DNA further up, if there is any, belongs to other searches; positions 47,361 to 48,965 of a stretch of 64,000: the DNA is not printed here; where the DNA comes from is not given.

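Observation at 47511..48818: RNA ligase candidate with a non-canonical KxHG motif I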

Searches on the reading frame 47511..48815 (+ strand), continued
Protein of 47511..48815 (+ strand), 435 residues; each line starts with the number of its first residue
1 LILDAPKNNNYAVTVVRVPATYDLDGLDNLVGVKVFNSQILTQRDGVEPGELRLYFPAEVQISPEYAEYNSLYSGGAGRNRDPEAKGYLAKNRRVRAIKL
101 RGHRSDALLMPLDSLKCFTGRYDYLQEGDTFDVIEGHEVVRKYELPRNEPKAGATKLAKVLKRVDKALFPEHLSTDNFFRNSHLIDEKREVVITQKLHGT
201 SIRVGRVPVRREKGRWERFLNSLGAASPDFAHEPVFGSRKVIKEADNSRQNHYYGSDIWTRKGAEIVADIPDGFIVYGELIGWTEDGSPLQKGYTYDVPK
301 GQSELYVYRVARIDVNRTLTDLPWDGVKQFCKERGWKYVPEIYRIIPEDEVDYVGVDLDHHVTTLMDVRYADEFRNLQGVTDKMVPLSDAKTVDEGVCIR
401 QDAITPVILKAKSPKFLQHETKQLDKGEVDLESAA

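Call 40: search_protein_representatives(alignment_id=A1)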
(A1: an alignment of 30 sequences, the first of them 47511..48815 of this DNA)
Query: 30 sequences, 435 profile positions. Proteins with E-value up to 0.001 (for the whole library): 2715; up to 1e-10: 2030; up to 1e-30: 1291. The best 150 are listed.
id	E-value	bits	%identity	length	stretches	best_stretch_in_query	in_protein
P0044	2.3e-214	728.7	-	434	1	1-435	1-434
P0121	4.2e-193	658.7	-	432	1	1-435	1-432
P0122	7.3e-182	621.7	-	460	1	1-433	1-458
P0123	5.1e-169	579.3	-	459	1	2-433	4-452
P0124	5.0e-165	566.2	-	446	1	1-434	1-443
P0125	2.7e-153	527.5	-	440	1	1-433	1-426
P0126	5.9e-153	526.4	-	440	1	1-433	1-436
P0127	7.4e-153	526.1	-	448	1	1-434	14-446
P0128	2.2e-151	521.2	-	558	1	3-428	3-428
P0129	2.8e-149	514.3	-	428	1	6-433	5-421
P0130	2.4e-147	507.9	-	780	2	1-209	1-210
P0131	4.6e-146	503.7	-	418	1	8-435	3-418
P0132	8.7e-146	502.8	-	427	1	3-433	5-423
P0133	6.6e-145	499.9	-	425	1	1-434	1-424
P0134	1.4e-144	498.8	-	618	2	62-434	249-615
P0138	1.9e-138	478.6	-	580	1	1-417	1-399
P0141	7.8e-137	473.3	-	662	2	135-434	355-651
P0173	6.1e-118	411.0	-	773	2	197-430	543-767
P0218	2.2e-95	336.7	-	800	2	9-206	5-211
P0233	8.6e-91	321.6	-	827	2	197-433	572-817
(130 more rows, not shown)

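Call 42: search_solved_structures(query=A2, max_evalue=10, show_alignments=3)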
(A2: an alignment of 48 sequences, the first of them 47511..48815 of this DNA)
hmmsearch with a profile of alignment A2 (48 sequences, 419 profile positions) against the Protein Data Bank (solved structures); distinct sequences matched with E-value up to 10: 22.
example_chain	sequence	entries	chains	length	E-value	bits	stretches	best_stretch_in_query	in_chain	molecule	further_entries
1s68_A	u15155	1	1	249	0.00016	23.9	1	265-401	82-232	RNA Ligase 2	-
2hvq_A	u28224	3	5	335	0.00016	23.9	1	265-401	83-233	Hypothetical 37.6 kDa protein in Gp24-hoc intergenic region | T4 RNA ligase 2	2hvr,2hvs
5cot_A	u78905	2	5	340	0.00035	22.7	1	13-152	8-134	Naegleria gruberi RNA ligase | RNA ligase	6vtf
6vt4_A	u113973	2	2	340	0.00039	22.6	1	13-150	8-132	RNA Ligase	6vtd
6vt9_A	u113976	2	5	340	0.00048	22.3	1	13-152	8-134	RNA ligase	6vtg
6vt3_A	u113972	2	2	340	0.00064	21.9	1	13-152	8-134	RNA Ligase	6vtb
6vt5_A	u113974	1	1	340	0.00068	21.8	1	13-117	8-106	RNA Ligase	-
6vt1_A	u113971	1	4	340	0.00071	21.7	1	13-131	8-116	RNA Ligase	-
6vt8_A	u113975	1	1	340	0.00073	21.7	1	13-152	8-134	RNA Ligase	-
5cou_A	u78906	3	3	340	0.0014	20.8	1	13-117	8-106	Naegleria gruberi RNA ligase | RNA ligase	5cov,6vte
6vt0_A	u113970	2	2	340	0.0014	20.8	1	13-117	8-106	RNA Ligase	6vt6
9cr6_A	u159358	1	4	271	0.023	16.8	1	256-290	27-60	Histidine racemase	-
9cr1_A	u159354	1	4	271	0.03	16.4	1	256-290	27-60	Histidine racemase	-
6fdm_A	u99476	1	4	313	0.21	13.6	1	163-264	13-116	Serine/threonine-protein kinase RIO2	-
7vbt_A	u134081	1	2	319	0.22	13.6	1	163-264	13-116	Serine/threonine-protein kinase RIO2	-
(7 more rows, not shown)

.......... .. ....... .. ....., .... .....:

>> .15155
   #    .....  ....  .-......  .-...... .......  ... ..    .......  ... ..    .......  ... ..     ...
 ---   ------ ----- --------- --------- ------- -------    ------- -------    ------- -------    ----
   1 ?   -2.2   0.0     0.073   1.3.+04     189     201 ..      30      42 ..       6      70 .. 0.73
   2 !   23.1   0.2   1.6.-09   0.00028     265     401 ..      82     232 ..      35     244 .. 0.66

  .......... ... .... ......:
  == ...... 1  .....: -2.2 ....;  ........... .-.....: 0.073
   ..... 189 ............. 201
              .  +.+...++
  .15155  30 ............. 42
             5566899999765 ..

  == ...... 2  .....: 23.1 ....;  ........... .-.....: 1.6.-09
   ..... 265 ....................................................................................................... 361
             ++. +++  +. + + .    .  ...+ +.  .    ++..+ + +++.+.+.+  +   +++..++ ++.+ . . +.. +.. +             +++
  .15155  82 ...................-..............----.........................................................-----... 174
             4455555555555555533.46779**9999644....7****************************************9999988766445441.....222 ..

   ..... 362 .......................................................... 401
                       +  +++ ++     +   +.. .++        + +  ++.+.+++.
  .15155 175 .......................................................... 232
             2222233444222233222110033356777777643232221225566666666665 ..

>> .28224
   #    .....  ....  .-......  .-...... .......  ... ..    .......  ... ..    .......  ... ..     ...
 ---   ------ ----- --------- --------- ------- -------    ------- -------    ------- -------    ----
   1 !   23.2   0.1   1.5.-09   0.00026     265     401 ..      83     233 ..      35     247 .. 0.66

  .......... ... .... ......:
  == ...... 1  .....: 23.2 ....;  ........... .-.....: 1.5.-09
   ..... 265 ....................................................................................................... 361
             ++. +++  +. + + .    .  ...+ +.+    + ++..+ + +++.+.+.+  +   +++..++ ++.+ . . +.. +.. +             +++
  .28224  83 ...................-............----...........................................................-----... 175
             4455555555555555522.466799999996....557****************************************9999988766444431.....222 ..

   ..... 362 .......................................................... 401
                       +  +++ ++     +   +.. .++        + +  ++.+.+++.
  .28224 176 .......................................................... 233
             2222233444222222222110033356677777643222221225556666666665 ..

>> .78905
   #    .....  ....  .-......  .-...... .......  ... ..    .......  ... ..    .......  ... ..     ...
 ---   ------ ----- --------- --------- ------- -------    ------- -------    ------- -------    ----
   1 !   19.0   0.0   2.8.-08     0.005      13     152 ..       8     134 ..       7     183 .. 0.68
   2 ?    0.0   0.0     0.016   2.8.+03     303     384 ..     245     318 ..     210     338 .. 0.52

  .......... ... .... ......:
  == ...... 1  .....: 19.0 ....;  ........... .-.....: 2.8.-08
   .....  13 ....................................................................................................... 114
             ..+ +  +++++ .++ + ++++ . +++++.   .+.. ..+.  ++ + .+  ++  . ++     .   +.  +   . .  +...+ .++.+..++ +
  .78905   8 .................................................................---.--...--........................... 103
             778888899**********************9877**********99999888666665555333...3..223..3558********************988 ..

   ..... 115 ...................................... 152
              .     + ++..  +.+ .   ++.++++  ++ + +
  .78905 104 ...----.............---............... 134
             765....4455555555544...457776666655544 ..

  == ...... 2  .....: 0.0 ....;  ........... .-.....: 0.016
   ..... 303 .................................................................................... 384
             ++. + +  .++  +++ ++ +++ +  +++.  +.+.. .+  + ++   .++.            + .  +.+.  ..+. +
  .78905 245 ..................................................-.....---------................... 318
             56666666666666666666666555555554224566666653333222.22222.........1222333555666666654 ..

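Call 59: find_encoding_contigs(protein=P0057, flank=7000, max_places=1)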
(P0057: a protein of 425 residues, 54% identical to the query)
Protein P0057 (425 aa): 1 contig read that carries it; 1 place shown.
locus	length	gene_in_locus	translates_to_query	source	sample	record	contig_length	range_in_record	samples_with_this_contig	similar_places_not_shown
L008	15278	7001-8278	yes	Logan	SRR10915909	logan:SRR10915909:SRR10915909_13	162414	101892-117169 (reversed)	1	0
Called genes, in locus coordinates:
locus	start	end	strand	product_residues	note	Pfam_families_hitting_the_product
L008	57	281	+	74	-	-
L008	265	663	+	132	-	-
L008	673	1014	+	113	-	-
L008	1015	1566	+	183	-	-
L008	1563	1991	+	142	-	-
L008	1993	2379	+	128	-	PF01981:PTH2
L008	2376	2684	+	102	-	-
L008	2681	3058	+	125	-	-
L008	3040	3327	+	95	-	-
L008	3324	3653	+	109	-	-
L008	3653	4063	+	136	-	-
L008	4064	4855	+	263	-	PF00149:Metallophos, PF12850:Metallophos_2 (weak)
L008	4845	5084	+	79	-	-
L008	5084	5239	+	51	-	-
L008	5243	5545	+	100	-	-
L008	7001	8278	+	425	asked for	PF09414:RNA_ligase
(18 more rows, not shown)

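Call 60: find_encoding_contigs(protein=P0043, flank=7000, max_places=1)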
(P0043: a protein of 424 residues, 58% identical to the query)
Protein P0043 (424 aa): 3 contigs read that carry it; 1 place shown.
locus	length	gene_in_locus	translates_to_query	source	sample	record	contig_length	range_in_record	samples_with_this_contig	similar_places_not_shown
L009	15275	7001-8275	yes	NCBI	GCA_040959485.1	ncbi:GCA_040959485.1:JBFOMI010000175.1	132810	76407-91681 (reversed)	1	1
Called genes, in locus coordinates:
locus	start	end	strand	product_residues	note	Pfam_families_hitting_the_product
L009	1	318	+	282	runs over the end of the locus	PF08237:PE-PPE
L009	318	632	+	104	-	-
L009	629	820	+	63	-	-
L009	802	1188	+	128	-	-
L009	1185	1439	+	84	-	-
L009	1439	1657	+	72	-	-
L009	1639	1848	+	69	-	-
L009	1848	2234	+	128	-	-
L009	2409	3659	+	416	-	PF13481:AAA_25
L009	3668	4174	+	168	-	-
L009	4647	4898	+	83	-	-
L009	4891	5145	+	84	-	-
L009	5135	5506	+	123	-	-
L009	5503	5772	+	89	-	-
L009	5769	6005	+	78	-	-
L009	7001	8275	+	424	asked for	PF09414:RNA_ligase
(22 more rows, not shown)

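Call 61: find_encoding_contigs(protein=P0039, flank=7000, max_places=1)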
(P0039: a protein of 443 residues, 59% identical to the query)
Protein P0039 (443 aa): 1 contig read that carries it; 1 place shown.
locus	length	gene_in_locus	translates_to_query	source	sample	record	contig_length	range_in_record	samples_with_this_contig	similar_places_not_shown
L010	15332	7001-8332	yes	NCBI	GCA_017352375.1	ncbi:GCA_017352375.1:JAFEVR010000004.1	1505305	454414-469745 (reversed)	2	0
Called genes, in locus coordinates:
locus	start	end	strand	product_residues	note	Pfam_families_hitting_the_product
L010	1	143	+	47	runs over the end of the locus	-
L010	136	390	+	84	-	-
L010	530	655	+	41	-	-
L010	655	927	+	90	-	PF24071:Phage_zn_bind_3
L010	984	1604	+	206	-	-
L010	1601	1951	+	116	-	-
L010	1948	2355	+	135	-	-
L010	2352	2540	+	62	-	-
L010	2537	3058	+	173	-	PF00782:DSPc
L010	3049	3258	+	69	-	-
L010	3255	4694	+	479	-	PF13481:AAA_25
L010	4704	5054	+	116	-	-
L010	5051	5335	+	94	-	-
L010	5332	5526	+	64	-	-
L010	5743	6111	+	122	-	-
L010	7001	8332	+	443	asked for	PF09414:RNA_ligase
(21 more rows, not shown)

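Call 65: search_protein_families(library=pfam, proteins=[P0130, P0173, P0218, P0233, P0134, P0141, P0128, P0138], max_evalue=0.001)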
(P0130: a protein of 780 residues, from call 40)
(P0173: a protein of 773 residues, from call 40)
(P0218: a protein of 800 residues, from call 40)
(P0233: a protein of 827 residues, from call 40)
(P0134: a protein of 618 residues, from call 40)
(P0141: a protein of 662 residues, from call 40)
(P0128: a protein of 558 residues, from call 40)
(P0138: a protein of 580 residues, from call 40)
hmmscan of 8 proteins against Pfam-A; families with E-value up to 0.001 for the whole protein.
P0130 (780 aa): 5 families
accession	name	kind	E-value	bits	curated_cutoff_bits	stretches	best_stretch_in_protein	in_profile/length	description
PF03161.18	LAGLIDADG_2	-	5.1e-14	53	25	1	312-457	2-147/168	LAGLIDADG DNA endonuclease family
PF09414.15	RNA_ligase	-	8.5e-11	42.7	27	1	625-746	52-158/171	RNA ligase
PF01079.26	Hint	-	3.1e-06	27.4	29.7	1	196-243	8-54/213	Hint module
PF07591.16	PT-HINT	-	1.9e-05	25.3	27.7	1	215-300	8-90/137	Pretoxin HINT domain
PF14890.11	Intein_splicing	-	3.3e-05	24.2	35.8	1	209-560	2-155/155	Intein splicing domain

P0173 (773 aa): 4 families
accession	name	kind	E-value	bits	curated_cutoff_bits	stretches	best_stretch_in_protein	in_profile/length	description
PF03161.18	LAGLIDADG_2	-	4.1e-11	43.5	25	1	303-439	2-146/168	LAGLIDADG DNA endonuclease family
PF09414.15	RNA_ligase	-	3.2e-08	34.3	27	1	598-738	41-157/171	RNA ligase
PF14890.11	Intein_splicing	-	1.2e-06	28.9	35.8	1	264-545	63-155/155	Intein splicing domain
PF01079.26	Hint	-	0.00019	21.6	29.7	1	189-226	8-46/213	Hint module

P0218 (800 aa): 4 families
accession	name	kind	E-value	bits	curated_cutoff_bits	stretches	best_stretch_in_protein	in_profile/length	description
PF03161.18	LAGLIDADG_2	-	5.9e-14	52.8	25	1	317-457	2-140/168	LAGLIDADG DNA endonuclease family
PF09414.15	RNA_ligase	-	1.2e-10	42.3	27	1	633-768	40-159/171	RNA ligase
PF01079.26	Hint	-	1.6e-07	31.6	29.7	1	197-290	5-93/213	Hint module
PF05203.21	Hom_end_hint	-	0.00015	22.2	32.1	0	205-237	1-33/228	Hom_end-associated Hint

P0233 (827 aa): 4 families
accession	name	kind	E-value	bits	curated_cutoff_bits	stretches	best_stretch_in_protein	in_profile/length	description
PF03161.18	LAGLIDADG_2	-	8.3e-29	101.1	25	1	327-494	2-168/168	LAGLIDADG DNA endonuclease family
PF09414.15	RNA_ligase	-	5.8e-07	30.2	27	1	631-788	44-161/171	RNA ligase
PF21189.3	PHA02142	-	2e-05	25.4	27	1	14-112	2-92/92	PHA02142 OB-fold domain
PF14890.11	Intein_splicing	-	0.00012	22.4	35.8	1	285-574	60-155/155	Intein splicing domain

P0134 (618 aa): 1 family
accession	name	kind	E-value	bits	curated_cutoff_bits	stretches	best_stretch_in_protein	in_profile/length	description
PF09414.15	RNA_ligase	-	8.1e-15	55.8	27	1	372-584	2-160/171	RNA ligase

P0141 (662 aa): 1 family
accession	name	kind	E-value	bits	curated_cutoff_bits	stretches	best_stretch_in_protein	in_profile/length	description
PF09414.15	RNA_ligase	-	1e-11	45.8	27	1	410-621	3-161/171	RNA ligase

P0128 (558 aa): 1 family
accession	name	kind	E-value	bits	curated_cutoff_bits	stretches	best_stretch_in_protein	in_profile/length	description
PF09414.15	RNA_ligase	-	5.7e-12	46.5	27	1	186-403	1-161/171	RNA ligase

P0138 (580 aa): 3 families
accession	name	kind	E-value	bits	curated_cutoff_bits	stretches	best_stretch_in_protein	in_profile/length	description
PF09414.15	RNA_ligase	-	1.5e-14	54.9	27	1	190-384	2-158/171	RNA ligase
PF10127.15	RlaP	-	1.1e-12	48.6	23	1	391-502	59-169/249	RNA repair pathway DNA polymerase beta family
PF21189.3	PHA02142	-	0.00019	22.2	27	1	13-110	2-92/92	PHA02142 OB-fold domain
